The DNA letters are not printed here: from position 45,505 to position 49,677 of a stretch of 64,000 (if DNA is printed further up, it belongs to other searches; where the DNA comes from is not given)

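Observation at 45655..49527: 1290-aa surface glycoprotein with SprB/Ig-like tandem repeats and a cytoplasmic zinc-ribbon tail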

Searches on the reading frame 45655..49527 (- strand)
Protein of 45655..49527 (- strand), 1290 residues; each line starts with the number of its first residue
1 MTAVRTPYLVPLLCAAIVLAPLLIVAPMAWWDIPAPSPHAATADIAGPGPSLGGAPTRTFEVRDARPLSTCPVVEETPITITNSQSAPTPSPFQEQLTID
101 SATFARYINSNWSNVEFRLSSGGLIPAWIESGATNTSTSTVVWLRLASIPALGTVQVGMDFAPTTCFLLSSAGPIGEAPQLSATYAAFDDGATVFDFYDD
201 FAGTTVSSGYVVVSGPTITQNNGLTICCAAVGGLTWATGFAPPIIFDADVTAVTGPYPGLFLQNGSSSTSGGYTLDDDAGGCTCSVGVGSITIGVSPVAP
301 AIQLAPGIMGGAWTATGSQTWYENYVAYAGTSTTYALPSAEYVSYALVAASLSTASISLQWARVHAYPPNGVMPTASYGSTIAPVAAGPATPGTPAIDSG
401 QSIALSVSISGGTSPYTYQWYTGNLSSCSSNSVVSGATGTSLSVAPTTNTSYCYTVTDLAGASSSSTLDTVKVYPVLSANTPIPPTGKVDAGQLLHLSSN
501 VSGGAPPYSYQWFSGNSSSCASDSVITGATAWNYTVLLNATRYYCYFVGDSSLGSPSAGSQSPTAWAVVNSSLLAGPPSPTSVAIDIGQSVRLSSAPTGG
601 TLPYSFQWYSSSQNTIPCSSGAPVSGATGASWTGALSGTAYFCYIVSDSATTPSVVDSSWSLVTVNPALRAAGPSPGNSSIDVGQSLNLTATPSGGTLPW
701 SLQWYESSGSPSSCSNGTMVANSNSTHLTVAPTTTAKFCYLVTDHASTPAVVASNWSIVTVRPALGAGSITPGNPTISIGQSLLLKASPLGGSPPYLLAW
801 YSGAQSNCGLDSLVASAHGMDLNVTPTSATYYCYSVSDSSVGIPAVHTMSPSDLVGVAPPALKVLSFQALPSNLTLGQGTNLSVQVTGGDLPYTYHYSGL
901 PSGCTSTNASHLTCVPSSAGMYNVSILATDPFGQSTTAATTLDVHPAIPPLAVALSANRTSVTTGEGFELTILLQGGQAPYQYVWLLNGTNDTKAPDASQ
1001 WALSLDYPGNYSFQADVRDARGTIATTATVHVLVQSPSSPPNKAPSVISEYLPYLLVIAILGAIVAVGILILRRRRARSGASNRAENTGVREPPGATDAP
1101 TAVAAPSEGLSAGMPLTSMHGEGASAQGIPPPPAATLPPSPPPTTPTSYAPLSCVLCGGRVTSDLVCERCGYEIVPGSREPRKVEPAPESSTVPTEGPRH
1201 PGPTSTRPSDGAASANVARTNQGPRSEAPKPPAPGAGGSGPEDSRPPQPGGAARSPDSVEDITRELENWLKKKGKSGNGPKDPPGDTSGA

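Call 3: search_protein_families(library=pfam, proteins=[window:45655-49527:-], max_evalue=1)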
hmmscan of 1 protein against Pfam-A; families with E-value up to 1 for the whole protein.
window:45655-49527:- (1290 aa): 6 families
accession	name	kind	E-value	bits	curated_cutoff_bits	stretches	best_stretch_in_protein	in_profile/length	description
PF13573.12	SprB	-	2.9e-10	40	28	4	406-424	18-36/37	SprB repeat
PF10102.14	DUF2341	-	5.5e-06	27.2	23.4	2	113-160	3-49/84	Domain of unknown function (DUF2341)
PF00801.26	PKD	-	0.00057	20.3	23.5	1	874-940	11-77/80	PKD domain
PF06832.18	BiPBP_C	-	0.023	15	26.8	1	969-1026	34-87/90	Penicillin-Binding Protein C-terminus Family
PF23933.1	DUF7269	-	0.22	12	29.1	1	1022-1111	2-73/162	Family of unknown function (DUF7269)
PF22352.2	K319L-like_PKD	-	0.84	10.1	27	0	413-467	26-79/84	K319L-like, PKD domain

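Call 4: search_protein_families(library=ncbifam, proteins=[window:45655-49527:-], max_evalue=1)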
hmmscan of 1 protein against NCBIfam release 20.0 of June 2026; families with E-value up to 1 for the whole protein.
window:45655-49527:- (1290 aa): 1 family
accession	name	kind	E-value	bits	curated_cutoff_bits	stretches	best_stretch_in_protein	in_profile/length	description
NF012211.1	tand_rpt_95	domain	0.022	14.7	90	0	1004-1041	55-91/98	tandem-95 repeat protein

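Call 8: find_homologous_proteins(query=window:45655-49527:-)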
Query window:45655-49527:- (1290 aa): 364 proteins with E <= 0.001 among 8000 candidates; the best 120 are listed.
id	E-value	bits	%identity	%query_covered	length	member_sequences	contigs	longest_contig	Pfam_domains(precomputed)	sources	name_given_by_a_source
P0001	0.0e+0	2678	100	94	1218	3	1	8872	PF13573.13,PF10102.15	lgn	-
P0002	0.0e+0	1318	39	48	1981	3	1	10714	PF13573.13,PF13927.13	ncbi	-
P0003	0.0e+0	1192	50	94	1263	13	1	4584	PF13895.13,PF08940.18,PF13573.13,PF13927.13,PF10102.15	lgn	-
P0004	1.6e-244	833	40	52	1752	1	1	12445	PF13573.13,PF13927.13,PF16709.12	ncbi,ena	-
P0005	2.1e-187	644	39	60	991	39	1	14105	PF22352.3,PF13573.13,PF13927.13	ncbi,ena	-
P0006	3.4e-180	620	33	51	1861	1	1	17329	PF07495.20,PF15418.13,PF16820.12,PF00801.27,PF25275.2,PF00028.24,PF19188.6,PF08205.19,PF06832.19,PF07504.20,PF18911.7,PF15536.11,PF00630.26,PF07679.23,PF13895.13,PF22352.3,PF13573.13,PF17963.8,PF13927.13,PF26015.1,PF24908.1,PF19077.7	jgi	jgi:hypothetical protein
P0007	1.1e-177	611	37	63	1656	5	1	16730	PF22352.3,PF13573.13,PF13927.13,PF19081.7,PF16709.12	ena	-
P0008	2.3e-167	577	37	40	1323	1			PF13573.13,PF13927.13,PF19081.7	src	-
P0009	2.6e-164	567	41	37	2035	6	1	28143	PF13573.13,PF13927.13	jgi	-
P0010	8.2e-160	552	45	25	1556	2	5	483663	PF13573.13,PF13927.13,PF10102.15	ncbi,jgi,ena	jgi:hypothetical protein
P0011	1.0e-145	506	32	59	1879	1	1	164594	PF07495.20,PF16820.12,PF00801.27,PF00434.24,PF25275.2,PF00028.24,PF19188.6,PF06832.19,PF18911.7,PF00630.26,PF07679.23,PF13895.13,PF13573.13,PF17963.8,PF13927.13,PF26015.1,PF24908.1,PF19077.7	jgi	jgi:hypothetical protein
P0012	4.4e-141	490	38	37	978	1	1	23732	PF13573.13,PF13927.13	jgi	jgi:hypothetical protein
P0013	1.1e-132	462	36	48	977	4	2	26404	PF13573.13,PF13927.13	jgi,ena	jgi:hypothetical protein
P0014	2.6e-132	461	39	38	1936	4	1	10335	PF13927.13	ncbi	-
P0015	2.0e-130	455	36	43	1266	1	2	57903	PF13895.13,PF22352.3,PF13927.13,PF10102.15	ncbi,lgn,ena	-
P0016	9.8e-126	439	38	69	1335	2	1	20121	PF00801.27,PF13573.13,PF13927.13,PF19081.7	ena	-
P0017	4.3e-123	431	37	49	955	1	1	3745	PF00801.27,PF13573.13,PF13927.13,PF18998.7,PF19081.7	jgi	jgi:hypothetical protein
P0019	3.0e-119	418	32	31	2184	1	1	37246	PF07679.23,PF22352.3,PF13573.13,PF13927.13,PF18998.7,PF19081.7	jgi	jgi:hypothetical protein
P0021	1.7e-116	409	34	53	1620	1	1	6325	PF07495.20,PF15418.13,PF16820.12,PF00801.27,PF25275.2,PF00028.24,PF06832.19,PF07504.20,PF18911.7,PF15536.11,PF00630.26,PF07679.23,PF21470.2,PF13895.13,PF22352.3,PF13573.13,PF17963.8,PF13927.13,PF26015.1,PF24908.1,PF19077.7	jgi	jgi:hypothetical protein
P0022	9.4e-115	403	30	71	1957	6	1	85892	PF07679.23,PF13573.13,PF13927.13,PF19081.7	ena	-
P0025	4.9e-106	374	35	49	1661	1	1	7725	PF22352.3,PF13573.13,PF13927.13,PF13473.13,PF19081.7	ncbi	-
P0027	5.3e-95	338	38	35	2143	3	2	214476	PF07495.20,PF00801.27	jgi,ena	-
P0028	8.5e-95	337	34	49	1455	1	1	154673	PF07495.20,PF15418.13,PF16820.12,PF00801.27,PF00028.24,PF08205.19,PF02368.25,PF06832.19,PF18911.7,PF15536.11,PF07679.23,PF13895.13,PF22352.3,PF13573.13,PF13927.13,PF24908.1,PF19077.7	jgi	jgi:hypothetical protein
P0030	8.6e-94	334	38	40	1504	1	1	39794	PF13573.13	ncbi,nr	ncbi:MAG: hypothetical protein M1385_01010, partial [Candidatus Marsarchaeota archaeon]|nr:hypotheti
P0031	4.5e-90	321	41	40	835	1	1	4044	PF22352.3,PF13573.13,PF13927.13,PF16640.12,PF19081.7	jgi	jgi:hypothetical protein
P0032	4.1e-89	318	30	71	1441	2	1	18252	PF00801.27,PF13927.13,PF10102.15,PF19077.7,PF18911.7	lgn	-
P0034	2.7e-86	309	39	39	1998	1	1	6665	PF22352.3,PF13573.13,PF13927.13,PF16640.12,PF19081.7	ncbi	-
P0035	1.4e-85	306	34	38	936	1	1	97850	PF07495.20,PF16820.12,PF00801.27,PF06832.19,PF18911.7,PF07679.23,PF13895.13,PF22352.3,PF13927.13,PF14274.13,PF26015.1,PF24908.1,PF19077.7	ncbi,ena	-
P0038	3.3e-83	299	35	50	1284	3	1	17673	PF07495.20,PF27332.1,PF18981.7,PF08329.17,PF07504.20,PF18911.7,PF21470.2,PF13895.13,PF26015.1,PF15418.13,PF16820.12,PF00801.27,PF25275.2,PF00028.24,PF06832.19,PF15536.11,PF07679.23,PF22352.3,PF13573.13,PF17963.8,PF13927.13,PF09394.17,PF24908.1,PF24291.2,PF19077.7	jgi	-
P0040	3.2e-82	295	31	26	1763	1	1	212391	PF07679.23,PF22352.3,PF13573.13,PF13927.13,PF18998.7,PF19081.7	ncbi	-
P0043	3.8e-76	275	31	51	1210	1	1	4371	PF07495.20,PF07679.23,PF13895.13,PF22352.3,PF00801.27,PF13927.13,PF06832.19,PF19077.7,PF18911.7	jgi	jgi:hypothetical protein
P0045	1.4e-75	273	31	50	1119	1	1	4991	PF07495.20,PF13229.13,PF16820.12,PF00801.27,PF00028.24,PF02368.25,PF07679.23,PF13895.13,PF13573.13,PF17963.8,PF13927.13,PF26015.1,PF19077.7,PF05048.20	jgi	jgi:parallel beta-helix repeat protein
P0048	1.7e-74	270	31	46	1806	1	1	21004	PF07495.20,PF07679.23,PF13895.13,PF16820.12,PF00801.27,PF13573.13,PF13927.13,PF10102.15,PF06832.19,PF19077.7,PF18911.7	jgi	jgi:hypothetical protein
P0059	3.0e-65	239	30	45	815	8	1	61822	PF07679.23,PF13229.13,PF00801.27,PF13573.13,PF00404.25,PF13927.13,PF25275.2,PF19077.7,PF05048.20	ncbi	ncbi:MAG: PKD domain-containing protein, partial [Candidatus Bathyarchaeia archaeon]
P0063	9.6e-65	237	27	51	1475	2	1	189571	PF07495.20,PF22352.3,PF00801.27,PF17963.8,PF13927.13,PF16403.12,PF06832.19,PF19077.7,PF18911.7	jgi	jgi:PKD repeat protein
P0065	1.4e-64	237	31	45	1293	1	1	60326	PF13229.13,PF00801.27,PF13360.14,PF25275.2,PF13570.14,PF07679.23,PF13895.13,PF13573.13,PF00404.25,PF13927.13,PF19077.7,PF05048.20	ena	-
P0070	1.0e-63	234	30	51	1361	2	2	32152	PF07495.20,PF15418.13,PF22352.3,PF00801.27,PF06832.19,PF19077.7,PF18911.7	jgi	jgi:hypothetical protein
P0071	2.9e-63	232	29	66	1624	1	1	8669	PF13573.13,PF13927.13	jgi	-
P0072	4.5e-63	232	28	51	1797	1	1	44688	PF07495.20,PF22352.3,PF00801.27,PF18887.6,PF01436.28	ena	-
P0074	5.9e-63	231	34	41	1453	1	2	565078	PF13573.13,PF13927.13,PF21783.3,PF01436.28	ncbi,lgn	-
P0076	1.5e-62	230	31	53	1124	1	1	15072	PF07495.20,PF27332.1,PF16820.12,PF00801.27,PF25275.2,PF06832.19,PF18911.7,PF15536.11,PF00630.26,PF07679.23,PF13895.13,PF22352.3,PF13573.13,PF13927.13,PF26015.1,PF19077.7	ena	-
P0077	1.6e-62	230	35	24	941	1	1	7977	PF00801.27,PF09851.15,PF10102.15,PF18911.7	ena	-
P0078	2.4e-62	229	29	53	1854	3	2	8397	PF22352.3,PF00801.27,PF01436.28,PF18911.7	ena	-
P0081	9.3e-62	227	28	51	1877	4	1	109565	PF07495.20,PF22352.3,PF00801.27,PF18887.6,PF01436.28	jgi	-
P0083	2.6e-61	226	28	51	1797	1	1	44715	PF07495.20,PF22352.3,PF00801.27,PF18887.6,PF01436.28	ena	-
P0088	1.2e-60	224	32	43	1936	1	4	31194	PF07495.20,PF00801.27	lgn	-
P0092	3.4e-60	222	31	58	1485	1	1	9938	PF13573.13,PF13927.13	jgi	-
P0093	3.9e-60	222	36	23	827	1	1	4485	PF09851.15,PF10102.15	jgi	jgi:hypothetical protein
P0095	3.5e-59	219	48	10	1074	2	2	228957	PF22352.3,PF00801.27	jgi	jgi:hypothetical protein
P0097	2.4e-58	216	31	50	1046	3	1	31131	PF07679.23,PF22352.3,PF16820.12,PF00801.27,PF13573.13,PF13927.13,PF06832.19,PF19077.7,PF18911.7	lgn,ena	-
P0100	1.3e-56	210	26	57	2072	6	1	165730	PF07495.20,PF16820.12,PF00801.27,PF06832.19,PF18911.7,PF07679.23,PF24793.2,PF13895.13,PF13573.13,PF13927.13,PF09394.17,PF26015.1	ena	-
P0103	2.8e-56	209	32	40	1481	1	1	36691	PF10282.16,PF13573.13,PF13927.13,PF01436.28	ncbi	-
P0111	1.1e-54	204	28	51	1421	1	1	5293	PF07679.23,PF13895.13,PF16820.12,PF00801.27,PF13573.13,PF00404.25,PF13927.13,PF00963.25,PF19077.7,PF18911.7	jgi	jgi:hypothetical protein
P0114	1.2e-53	201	37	35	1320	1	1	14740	PF13573.13,PF13927.13,PF16640.12,PF19081.7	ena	-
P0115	1.2e-53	201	32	51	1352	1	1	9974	PF07495.20,PF07679.23,PF22352.3,PF00801.27,PF13927.13,PF06832.19,PF19077.7,PF05048.20,PF18911.7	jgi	jgi:hypothetical protein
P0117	4.2e-53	199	42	14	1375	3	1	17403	PF13573.13,PF13927.13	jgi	-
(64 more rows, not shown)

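Call 13: find_related_loci(query=window:45655-49527:-, collection=genome_contigs, flank=8000)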
Query window:45655-49527:- (1290 aa) in genome_contigs; peptide patterns used: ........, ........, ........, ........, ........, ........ (x = any residue, [..] = any of these).
52 stretches matched a pattern, but none encodes a relative of the query by tblastn (E <= 1e-3).

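Call 15: find_encoding_contigs(protein=P0003, flank=8000, max_places=4)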
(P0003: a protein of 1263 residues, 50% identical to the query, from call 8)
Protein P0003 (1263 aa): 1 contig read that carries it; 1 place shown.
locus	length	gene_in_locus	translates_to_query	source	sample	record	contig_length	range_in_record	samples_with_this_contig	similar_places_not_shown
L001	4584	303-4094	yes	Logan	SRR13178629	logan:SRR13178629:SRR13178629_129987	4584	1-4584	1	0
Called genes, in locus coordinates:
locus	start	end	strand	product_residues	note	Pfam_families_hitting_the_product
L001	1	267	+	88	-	?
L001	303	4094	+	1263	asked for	PF10102:DUF2341 (faint), PF08940:DUF1918 (faint), PF13573:SprB (faint), PF13895:Ig_2 (faint), PF13927:Ig_3 (faint)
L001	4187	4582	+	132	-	?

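Call 16: find_encoding_contigs(protein=P0005, flank=8000, max_places=4)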
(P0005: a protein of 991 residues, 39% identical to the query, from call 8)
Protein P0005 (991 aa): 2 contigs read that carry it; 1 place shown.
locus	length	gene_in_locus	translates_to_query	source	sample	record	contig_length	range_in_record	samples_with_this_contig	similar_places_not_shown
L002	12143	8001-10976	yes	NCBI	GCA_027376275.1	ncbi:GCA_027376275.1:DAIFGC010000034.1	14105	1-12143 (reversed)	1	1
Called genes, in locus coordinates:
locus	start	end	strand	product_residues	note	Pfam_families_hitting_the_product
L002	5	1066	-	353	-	PF00348:polyprenyl_synt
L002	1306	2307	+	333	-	PF13428:TPR_14 (faint), PF13432:TPR_16 (faint), PF14559:TPR_19 (faint)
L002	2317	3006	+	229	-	PF02163:Peptidase_M50 (weak)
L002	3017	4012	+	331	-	PF00753:Lactamase_B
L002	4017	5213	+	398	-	PF07690:MFS_1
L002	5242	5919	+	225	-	PF00227:Proteasome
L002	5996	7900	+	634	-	PF17214:KH_TffA, PF00753:Lactamase_B, PF16661:Lactamase_B_6, PF23023:Anti-Pycsar_Apyc1, PF12706:Lactamase_B_2, PF10996:Beta-Casp, PF07521:RMMBL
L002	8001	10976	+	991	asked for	PF13573:SprB (faint), PF13927:Ig_3 (faint), PF22352:K319L-like_PKD (faint)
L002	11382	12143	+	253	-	PF05175:MTS (weak), PF08241:Methyltransf_11, PF08242:Methyltransf_12, PF13649:Methyltransf_25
